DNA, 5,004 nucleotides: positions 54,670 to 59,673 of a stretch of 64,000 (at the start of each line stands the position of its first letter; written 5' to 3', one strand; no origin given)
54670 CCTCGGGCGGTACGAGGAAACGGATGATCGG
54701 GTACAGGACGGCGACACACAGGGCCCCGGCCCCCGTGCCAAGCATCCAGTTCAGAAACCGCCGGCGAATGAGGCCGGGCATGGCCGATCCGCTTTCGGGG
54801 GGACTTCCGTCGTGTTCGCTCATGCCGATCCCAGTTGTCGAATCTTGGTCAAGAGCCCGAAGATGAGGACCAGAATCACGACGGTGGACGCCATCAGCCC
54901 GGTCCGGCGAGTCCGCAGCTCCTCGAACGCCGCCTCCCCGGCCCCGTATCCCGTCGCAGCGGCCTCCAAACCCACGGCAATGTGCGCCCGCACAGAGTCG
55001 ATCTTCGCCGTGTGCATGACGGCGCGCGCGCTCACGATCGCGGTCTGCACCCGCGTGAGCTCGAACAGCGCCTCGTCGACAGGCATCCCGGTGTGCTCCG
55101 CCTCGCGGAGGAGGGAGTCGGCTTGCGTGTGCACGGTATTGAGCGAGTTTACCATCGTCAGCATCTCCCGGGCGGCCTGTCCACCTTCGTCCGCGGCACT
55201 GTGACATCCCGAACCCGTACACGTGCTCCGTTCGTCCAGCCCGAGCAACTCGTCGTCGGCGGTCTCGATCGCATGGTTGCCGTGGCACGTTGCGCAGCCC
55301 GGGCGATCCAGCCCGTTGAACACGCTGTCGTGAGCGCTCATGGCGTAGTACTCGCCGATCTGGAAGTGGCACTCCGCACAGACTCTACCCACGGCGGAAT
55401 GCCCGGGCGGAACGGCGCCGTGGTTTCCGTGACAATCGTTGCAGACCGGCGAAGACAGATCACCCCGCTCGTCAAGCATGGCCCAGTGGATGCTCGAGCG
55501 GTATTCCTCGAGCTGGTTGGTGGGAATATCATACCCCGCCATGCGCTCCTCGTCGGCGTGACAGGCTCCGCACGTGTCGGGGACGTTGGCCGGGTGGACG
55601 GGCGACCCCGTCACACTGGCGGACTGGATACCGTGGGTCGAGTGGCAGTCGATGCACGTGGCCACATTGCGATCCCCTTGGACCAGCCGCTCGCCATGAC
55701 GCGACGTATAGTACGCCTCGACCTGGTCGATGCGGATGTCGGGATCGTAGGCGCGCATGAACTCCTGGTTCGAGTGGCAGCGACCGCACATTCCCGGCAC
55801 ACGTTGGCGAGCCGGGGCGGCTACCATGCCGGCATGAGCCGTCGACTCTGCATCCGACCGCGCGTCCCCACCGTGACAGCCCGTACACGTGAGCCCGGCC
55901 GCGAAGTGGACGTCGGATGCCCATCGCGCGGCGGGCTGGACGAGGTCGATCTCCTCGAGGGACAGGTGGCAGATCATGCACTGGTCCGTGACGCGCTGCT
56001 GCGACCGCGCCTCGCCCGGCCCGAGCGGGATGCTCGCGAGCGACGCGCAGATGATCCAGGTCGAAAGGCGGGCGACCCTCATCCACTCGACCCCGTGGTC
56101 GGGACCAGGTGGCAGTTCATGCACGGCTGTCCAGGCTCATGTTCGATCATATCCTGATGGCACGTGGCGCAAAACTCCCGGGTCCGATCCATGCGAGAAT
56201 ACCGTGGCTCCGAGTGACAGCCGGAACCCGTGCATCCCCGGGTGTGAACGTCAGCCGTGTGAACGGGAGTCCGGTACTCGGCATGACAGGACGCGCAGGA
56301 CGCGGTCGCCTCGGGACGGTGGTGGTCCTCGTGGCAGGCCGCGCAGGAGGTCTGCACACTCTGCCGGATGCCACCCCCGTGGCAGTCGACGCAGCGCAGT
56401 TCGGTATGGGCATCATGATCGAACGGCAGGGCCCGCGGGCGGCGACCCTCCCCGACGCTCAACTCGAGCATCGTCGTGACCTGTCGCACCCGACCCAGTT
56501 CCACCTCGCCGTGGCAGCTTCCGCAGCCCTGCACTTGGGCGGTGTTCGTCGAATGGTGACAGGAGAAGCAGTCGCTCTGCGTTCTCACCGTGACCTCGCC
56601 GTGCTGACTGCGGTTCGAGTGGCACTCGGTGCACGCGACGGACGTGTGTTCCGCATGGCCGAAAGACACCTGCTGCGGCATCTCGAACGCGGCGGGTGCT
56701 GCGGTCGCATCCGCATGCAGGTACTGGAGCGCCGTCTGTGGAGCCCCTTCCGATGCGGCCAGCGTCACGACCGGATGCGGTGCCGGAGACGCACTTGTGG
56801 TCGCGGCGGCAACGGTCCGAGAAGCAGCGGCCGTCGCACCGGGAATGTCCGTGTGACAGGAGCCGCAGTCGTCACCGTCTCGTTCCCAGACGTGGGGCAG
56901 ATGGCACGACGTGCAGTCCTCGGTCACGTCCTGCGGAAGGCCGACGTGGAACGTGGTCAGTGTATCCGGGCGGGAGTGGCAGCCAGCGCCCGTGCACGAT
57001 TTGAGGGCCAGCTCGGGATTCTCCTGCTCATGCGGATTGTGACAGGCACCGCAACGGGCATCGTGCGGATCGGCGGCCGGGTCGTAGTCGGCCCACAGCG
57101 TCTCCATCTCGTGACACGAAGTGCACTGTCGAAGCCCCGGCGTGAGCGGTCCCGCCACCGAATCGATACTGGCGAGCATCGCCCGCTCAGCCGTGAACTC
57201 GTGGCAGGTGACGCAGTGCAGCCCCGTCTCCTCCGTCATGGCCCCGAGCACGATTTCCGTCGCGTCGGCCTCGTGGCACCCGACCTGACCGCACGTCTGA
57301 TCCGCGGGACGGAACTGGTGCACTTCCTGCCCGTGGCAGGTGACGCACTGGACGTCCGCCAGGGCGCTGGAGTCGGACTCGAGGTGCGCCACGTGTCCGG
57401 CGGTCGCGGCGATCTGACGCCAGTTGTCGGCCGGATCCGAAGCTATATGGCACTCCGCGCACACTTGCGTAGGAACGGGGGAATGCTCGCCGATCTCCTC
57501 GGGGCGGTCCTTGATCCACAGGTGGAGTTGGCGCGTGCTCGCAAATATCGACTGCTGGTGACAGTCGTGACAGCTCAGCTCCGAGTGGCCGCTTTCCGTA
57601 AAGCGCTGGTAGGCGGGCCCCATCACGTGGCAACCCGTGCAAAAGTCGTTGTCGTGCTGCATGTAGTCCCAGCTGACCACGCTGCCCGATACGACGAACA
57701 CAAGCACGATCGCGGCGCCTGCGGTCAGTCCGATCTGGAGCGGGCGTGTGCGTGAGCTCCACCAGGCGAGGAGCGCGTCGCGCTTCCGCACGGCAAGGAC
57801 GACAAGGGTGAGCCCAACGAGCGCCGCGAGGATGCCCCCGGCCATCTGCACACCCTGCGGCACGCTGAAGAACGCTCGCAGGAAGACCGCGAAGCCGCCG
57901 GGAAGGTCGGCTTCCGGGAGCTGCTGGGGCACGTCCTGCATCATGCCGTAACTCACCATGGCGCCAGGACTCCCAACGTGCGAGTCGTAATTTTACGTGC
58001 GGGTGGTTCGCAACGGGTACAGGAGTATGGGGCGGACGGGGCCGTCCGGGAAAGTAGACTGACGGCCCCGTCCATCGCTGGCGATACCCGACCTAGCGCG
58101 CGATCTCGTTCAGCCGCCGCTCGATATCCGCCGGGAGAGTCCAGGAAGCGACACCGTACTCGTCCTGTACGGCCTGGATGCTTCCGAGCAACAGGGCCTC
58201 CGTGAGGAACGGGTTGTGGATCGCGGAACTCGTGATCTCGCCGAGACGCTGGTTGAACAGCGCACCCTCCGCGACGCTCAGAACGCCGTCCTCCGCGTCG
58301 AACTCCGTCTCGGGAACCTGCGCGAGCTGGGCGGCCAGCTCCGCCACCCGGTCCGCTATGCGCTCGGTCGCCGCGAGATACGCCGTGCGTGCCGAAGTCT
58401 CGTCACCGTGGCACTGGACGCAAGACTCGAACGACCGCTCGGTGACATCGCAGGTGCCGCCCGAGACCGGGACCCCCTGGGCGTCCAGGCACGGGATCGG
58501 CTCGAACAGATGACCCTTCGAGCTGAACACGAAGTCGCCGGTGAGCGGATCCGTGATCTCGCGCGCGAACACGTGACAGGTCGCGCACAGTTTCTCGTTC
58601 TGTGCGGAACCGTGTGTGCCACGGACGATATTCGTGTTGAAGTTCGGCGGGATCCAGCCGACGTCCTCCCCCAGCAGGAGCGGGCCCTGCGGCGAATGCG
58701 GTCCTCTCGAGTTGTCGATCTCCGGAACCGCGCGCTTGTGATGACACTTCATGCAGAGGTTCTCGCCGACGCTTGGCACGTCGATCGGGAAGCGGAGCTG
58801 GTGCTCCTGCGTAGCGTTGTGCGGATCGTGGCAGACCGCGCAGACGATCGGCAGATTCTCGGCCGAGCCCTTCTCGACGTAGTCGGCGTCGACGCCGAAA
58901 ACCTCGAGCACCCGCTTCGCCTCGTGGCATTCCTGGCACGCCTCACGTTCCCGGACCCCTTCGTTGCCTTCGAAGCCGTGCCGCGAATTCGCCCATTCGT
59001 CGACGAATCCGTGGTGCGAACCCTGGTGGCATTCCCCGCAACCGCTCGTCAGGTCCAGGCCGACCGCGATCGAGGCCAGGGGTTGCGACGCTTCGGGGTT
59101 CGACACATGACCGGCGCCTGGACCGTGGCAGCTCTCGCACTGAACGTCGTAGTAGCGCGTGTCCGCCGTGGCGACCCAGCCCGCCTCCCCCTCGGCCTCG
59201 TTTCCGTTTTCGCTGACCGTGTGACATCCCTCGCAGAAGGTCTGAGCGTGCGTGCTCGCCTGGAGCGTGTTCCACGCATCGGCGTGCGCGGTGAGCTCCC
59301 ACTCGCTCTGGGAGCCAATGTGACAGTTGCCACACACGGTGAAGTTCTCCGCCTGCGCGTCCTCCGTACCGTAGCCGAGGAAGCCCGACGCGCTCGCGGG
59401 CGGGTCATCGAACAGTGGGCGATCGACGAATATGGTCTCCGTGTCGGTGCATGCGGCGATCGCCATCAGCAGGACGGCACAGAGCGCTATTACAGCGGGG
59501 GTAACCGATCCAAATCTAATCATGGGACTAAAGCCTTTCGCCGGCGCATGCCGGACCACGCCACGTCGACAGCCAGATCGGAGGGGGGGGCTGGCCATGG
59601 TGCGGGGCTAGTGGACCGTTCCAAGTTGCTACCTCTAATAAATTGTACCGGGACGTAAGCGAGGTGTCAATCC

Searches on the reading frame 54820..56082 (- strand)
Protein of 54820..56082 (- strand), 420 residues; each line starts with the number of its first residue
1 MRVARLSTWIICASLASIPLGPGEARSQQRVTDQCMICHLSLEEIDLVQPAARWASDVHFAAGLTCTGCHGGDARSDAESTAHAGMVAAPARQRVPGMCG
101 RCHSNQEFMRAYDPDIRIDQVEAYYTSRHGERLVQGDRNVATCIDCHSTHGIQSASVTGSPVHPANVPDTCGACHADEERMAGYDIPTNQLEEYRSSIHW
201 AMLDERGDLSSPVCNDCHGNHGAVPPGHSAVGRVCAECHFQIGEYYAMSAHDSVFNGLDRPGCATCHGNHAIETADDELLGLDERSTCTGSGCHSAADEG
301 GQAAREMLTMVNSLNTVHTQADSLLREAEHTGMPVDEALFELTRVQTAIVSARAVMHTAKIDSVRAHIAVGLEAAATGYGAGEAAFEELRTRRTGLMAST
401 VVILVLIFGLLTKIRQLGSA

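Call 5: search_protein_families(library=pfam, proteins=[window:54820-56082:-], max_evalue=0.01)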
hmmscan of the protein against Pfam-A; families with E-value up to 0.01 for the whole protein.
window:54820-56082:- (420 aa): 4 families
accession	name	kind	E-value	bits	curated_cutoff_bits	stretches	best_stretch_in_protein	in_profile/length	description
PF14522.11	Cytochrome_C7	-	6.7e-11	42.3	24.8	1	56-109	5-54/67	Cytochrome c7 and related cytochrome c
PF09699.15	Paired_CXXCH_1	-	7.9e-11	41.9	20.6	1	141-178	7-39/41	Doubled CXXCH motif (Paired_CXXCH_1)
PF14537.11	Cytochrom_c3_2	-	3.1e-10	40.8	25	2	58-175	1-78/79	Cytochrome c3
PF22678.1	Cytochrom_c_NrfB-like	-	1.1e-08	35.8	27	2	29-77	30-72/89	Cytochrome c-type protein NrfB-like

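Call 6: search_protein_families(library=ncbifam, proteins=[window:54820-56082:-], max_evalue=0.01)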
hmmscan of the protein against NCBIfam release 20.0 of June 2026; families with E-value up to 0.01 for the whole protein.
window:54820-56082:- (420 aa): 6 families
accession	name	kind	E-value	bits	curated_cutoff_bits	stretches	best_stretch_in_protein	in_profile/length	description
NF008659.0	PRK11659.1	equivalog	1.7e-07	31.1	184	1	32-111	110-175/188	cytochrome c nitrite reductase pentaheme subunit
NF041198.1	UshA_like_PCGU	equivalog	5.9e-05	21.8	275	1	27-106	437-511/519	UshA-like (seleno)protein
NF040943.1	cytoc3_ExtM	equivalog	6.2e-05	21.5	800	1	28-106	15-82/599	selenite/tellurite reduction operon c-type cytochrome ExtM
TIGR03146.1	cyt_nit_nrfB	equivalog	0.00011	22.5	166.6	1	30-106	82-144/145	cytochrome c nitrite reductase pentaheme subunit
NF040971.1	cytc_ExtS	equivalog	0.0014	18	100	1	57-90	33-66/262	selenite/tellurite reduction operon c-type cytochrome lipoprotein ExtS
TIGR01904.2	GSu_C4xC__C2xCH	domain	0.0017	18.1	27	1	27-83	16-70/73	CxxxxCH/CxxCH domain c-type cytochrome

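Call 26: search_solved_structures(query=window:54820-56082:-, max_evalue=0.1)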
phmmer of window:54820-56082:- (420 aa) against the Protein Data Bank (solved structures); distinct sequences matched with E-value up to 0.1: 2.
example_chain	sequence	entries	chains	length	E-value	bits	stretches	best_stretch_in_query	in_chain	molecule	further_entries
2j7a_A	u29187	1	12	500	0.0097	18.5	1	53-106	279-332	CYTOCHROME C NITRITE REDUCTASE NRFA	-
2vr0_A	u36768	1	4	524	0.01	18.4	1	53-106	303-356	CYTOCHROME C NITRITE REDUCTASE, CATALYTIC SUBUNIT NFRA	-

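Call 75: find_homologous_proteins(query=window:54820-56082:-)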
Query window:54820-56082:- (420 aa): 3227 proteins with E <= 0.001 among 8000 candidates; the best 120 are listed.
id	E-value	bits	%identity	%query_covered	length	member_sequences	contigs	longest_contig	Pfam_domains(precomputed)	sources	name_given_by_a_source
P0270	1.0e-267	906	95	100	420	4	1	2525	PF09699.16,PF14537.12,PF22678.2,PF14522.12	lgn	-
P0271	6.0e-243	825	85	100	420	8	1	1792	PF09699.16,PF14537.12,PF14522.12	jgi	jgi:hypothetical protein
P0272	2.5e-216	737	75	98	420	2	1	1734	PF09699.16,PF14537.12,PF22678.2,PF14522.12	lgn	-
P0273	4.6e-213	726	75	98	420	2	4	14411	PF09699.16,PF14537.12,PF22678.2,PF14522.12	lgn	-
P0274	3.3e-212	723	73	100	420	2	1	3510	PF09699.16,PF14537.12,PF22678.2,PF02085.22,PF14522.12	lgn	-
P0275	8.6e-209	712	74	100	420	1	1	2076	PF09699.16,PF14537.12,PF14522.12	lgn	-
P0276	3.7e-194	664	67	100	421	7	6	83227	PF09699.16,PF14537.12,PF14522.12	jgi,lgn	-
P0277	1.3e-186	639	65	100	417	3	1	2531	PF09699.16,PF14537.12,PF02085.22,PF14522.12,PF22113.2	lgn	-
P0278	7.0e-184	630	65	100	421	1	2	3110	PF09699.16,PF14537.12,PF14522.12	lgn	-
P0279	3.8e-182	624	65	100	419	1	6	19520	PF09699.16,PF14537.12,PF22678.2,PF14522.12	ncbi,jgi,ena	-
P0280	1.3e-179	616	64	99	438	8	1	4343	PF09699.16,PF14537.12,PF22678.2,PF14522.12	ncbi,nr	ncbi:MAG: hypothetical protein E4H28_03595 [Gemmatimonadales bacterium]|nr:MAG: hypothetical protein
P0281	1.5e-178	612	65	99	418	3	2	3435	PF09699.16,PF14537.12,PF14522.12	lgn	-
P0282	2.1e-177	609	65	98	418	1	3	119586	PF09699.16,PF14537.12,PF02085.22,PF14522.12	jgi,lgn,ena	-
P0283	6.4e-177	607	65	93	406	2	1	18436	PF09699.16,PF14537.12,PF22678.2,PF02085.22,PF14522.12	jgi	jgi:hypothetical protein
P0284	1.1e-176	606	63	99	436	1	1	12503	PF09699.16,PF14537.12,PF22678.2,PF14522.12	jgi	jgi:hypothetical protein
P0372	1.3e-115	405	47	95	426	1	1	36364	PF09699.16,PF14537.12,PF02085.22,PF14522.12,PF22113.2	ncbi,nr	ncbi:MAG: cytochrome c3 family protein [Candidatus Rokubacteria bacterium]|nr:cytochrome c3 family p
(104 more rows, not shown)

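Call 76: find_encoding_contigs(protein=P0372, flank=8000, max_places=2)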
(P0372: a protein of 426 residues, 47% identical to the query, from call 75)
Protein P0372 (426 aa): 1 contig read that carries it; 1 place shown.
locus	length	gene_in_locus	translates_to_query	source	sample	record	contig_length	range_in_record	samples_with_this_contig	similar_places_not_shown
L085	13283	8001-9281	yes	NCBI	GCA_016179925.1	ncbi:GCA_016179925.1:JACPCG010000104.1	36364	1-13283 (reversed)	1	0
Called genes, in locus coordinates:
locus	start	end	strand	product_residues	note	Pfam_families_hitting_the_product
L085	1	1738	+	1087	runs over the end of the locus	PF04879:Molybdop_Fe4S4 (weak), PF00384:Molybdopterin, PF01568:Molydop_binding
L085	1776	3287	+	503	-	PF01370:Epimerase (weak), PF05368:NmrA (weak), PF13460:NAD_binding_10, PF11066:DUF2867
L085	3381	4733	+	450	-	PF01266:DAO (faint)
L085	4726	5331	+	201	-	PF00027:cNMP_binding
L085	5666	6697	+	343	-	PF09459:EB_dh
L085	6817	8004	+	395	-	PF00034:Cytochrom_C, PF13442:Cytochrome_CBB3 (weak), PF00034:Cytochrom_C, PF13442:Cytochrome_CBB3 (weak), PF00034:Cytochrom_C (weak)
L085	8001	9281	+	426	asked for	PF22113:Mtrc-MtrF_II-IV_dom (faint), PF02085:Cytochrom_CIII (faint), PF09699:Paired_CXXCH_1 (faint), PF14522:Cytochrome_C7 (faint), PF14537:Cytochrom_c3_2 (weak)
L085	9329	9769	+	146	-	PF25471:TM_PetC, PF00355:Rieske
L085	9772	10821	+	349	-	PF00033:Cytochrome_B, PF13631:Cytochrom_B_N_2, PF00032:Cytochrom_B_C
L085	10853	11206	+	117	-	PF02085:Cytochrom_CIII (weak), PF14522:Cytochrome_C7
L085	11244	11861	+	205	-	PF00034:Cytochrom_C (faint), PF13442:Cytochrome_CBB3 (faint)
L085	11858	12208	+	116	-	PF14522:Cytochrome_C7, PF09699:Paired_CXXCH_1 (faint)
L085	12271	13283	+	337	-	PF02085:Cytochrom_CIII (faint), PF03264:Cytochrom_NNT (faint), PF14522:Cytochrome_C7 (faint), PF14537:Cytochrom_c3_2 (faint), PF09699:Paired_CXXCH_1 (faint), PF22113:Mtrc-MtrF_II-IV_dom (weak)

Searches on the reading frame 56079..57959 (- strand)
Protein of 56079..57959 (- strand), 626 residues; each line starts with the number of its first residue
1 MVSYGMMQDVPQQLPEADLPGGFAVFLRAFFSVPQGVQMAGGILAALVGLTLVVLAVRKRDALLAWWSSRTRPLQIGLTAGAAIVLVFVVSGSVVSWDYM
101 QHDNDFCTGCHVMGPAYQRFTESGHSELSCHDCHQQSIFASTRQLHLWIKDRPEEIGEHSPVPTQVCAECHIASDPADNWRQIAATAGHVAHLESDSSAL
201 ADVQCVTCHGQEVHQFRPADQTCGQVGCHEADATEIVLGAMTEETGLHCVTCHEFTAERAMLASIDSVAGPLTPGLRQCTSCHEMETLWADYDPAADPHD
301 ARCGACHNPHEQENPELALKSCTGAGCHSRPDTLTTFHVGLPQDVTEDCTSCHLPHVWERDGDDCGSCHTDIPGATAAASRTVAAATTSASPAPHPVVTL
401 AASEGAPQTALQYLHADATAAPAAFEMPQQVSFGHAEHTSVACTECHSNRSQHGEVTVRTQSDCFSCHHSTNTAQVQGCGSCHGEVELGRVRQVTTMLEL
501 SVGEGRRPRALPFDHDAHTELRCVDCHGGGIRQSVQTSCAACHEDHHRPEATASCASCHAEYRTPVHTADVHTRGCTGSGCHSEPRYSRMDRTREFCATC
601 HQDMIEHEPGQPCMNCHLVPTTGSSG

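Call 5: search_protein_families(library=pfam, proteins=[window:56079-57959:-], max_evalue=0.01)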
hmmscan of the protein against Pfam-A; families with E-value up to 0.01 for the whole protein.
window:56079-57959:- (626 aa): 5 families
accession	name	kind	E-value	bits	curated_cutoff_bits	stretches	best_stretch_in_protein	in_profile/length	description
PF14522.11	Cytochrome_C7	-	3.6e-14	52.8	24.8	1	513-559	3-66/67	Cytochrome c7 and related cytochrome c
PF02085.21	Cytochrom_CIII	-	1.1e-12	48.6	22.9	1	419-456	9-46/101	Class III cytochrome C family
PF14537.11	Cytochrom_c3_2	-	2.7e-08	34.6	25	0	461-544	6-79/79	Cytochrome c3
PF03264.19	Cytochrom_NNT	-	0.0002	21.6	24.1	1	78-135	10-73/174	NapC/NirT cytochrome c family, N-terminal region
PF22113.1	Mtrc-MtrF_II-IV_dom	-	0.00049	20.1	30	0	103-257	5-167/176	Outer membrane cytochrome MtrC/MtrF-like, domains II/IV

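Call 6: search_protein_families(library=ncbifam, proteins=[window:56079-57959:-], max_evalue=0.01)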
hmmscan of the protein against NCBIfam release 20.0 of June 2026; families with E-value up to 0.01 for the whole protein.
window:56079-57959:- (626 aa): 4 families
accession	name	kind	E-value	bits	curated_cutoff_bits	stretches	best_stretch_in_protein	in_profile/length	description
TIGR03153.1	cytochr_NrfH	equivalog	4.7e-11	42.9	134.2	1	81-137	5-62/138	cytochrome c nitrite reductase small subunit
TIGR03508.1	decahem_SO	subfamily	4.7e-07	29.5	192.2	1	165-357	3-200/258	DmsE family decaheme c-type cytochrome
NF041781.1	mnquin_red_QrcA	equivalog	0.0049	16.5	180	1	362-487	43-162/174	menaquinone reductase multiheme cytochrome c subunit QrcA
NF011606.0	PRK15032.1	equivalog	0.0059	15.8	455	1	100-136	41-83/390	pentaheme c-type cytochrome TorC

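Call 25: search_solved_structures(query=window:56079-57959:-, max_evalue=0.1)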
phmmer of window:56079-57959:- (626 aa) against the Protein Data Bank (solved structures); distinct sequences matched with E-value up to 0.1: 1.
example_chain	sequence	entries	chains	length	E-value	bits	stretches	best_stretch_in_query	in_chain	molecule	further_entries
2j7a_C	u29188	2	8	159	1.1e-08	37.4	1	68-136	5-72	CYTOCHROME C QUINOL DEHYDROGENASE NRFH | NAPC/NIRT CYTOCHROME C FAMILY PROTEIN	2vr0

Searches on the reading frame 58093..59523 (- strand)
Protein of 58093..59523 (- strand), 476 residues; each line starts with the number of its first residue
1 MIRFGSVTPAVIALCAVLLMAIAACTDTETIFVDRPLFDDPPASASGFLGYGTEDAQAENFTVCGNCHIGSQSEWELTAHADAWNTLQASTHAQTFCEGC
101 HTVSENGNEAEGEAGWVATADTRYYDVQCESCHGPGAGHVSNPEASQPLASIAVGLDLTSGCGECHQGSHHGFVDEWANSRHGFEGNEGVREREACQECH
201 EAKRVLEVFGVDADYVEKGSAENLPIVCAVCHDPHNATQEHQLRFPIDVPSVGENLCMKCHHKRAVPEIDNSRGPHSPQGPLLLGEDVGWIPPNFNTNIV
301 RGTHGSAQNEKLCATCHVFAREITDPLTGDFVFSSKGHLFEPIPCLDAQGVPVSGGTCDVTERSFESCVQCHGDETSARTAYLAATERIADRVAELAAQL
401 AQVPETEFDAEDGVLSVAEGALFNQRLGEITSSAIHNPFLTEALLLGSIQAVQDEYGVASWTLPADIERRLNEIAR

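Call 5: search_protein_families(library=pfam, proteins=[window:58093-59523:-], max_evalue=0.01)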
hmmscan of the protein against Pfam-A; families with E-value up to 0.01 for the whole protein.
window:58093-59523:- (476 aa): 4 families
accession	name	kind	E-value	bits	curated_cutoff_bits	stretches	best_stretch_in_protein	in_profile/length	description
PF14522.11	Cytochrome_C7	-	2.6e-10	40.4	24.8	2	125-201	12-67/67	Cytochrome c7 and related cytochrome c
PF14537.11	Cytochrom_c3_2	-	1.2e-08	35.7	25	0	161-262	8-79/79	Cytochrome c3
PF09699.15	Paired_CXXCH_1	-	5.5e-06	26.4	20.6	1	228-263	9-38/41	Doubled CXXCH motif (Paired_CXXCH_1)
PF13435.11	Cytochrome_C554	-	4.1e-05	24.9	20.8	1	63-134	1-84/84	Cytochrome c554 and c-prime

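Call 6: search_protein_families(library=ncbifam, proteins=[window:58093-59523:-], max_evalue=0.01)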
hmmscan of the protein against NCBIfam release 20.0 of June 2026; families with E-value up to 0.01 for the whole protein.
window:58093-59523:- (476 aa): 4 families
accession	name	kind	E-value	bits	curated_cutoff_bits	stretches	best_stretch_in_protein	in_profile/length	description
NF041198.1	UshA_like_PCGU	equivalog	4.2e-15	55.3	275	1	61-170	408-512/519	UshA-like (seleno)protein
TIGR03508.1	decahem_SO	subfamily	8.3e-11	41.8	192.2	1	95-266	3-179/258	DmsE family decaheme c-type cytochrome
NF041028.1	decahem_GSU2203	exception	6.3e-10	38.8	325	1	92-266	34-212/317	GSU2203 family decaheme c-type cytochrome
TIGR01905.1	paired_CXXCH_1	subfamily_domain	0.00069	19.5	25.2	1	228-263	9-38/41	doubled CXXCH domain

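Call 27: search_solved_structures(query=window:58093-59523:-, max_evalue=0.1)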
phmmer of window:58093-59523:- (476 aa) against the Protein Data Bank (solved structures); distinct sequences matched with E-value up to 0.1: 4.
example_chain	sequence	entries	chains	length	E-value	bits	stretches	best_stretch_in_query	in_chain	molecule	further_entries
6i5b_A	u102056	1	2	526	1.1e-09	40.8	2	52-167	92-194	Uncharacterized protein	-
6qvm_A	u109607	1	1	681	3.3e-08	35.9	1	85-408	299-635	Multiheme cytochrome cf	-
1h31_B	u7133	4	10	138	0.033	16.1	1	328-378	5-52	CYTOCHROME C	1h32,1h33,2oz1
1bvb_A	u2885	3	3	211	0.042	15.8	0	55-139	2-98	CYTOCHROME C-554 | CYTOCHROME C554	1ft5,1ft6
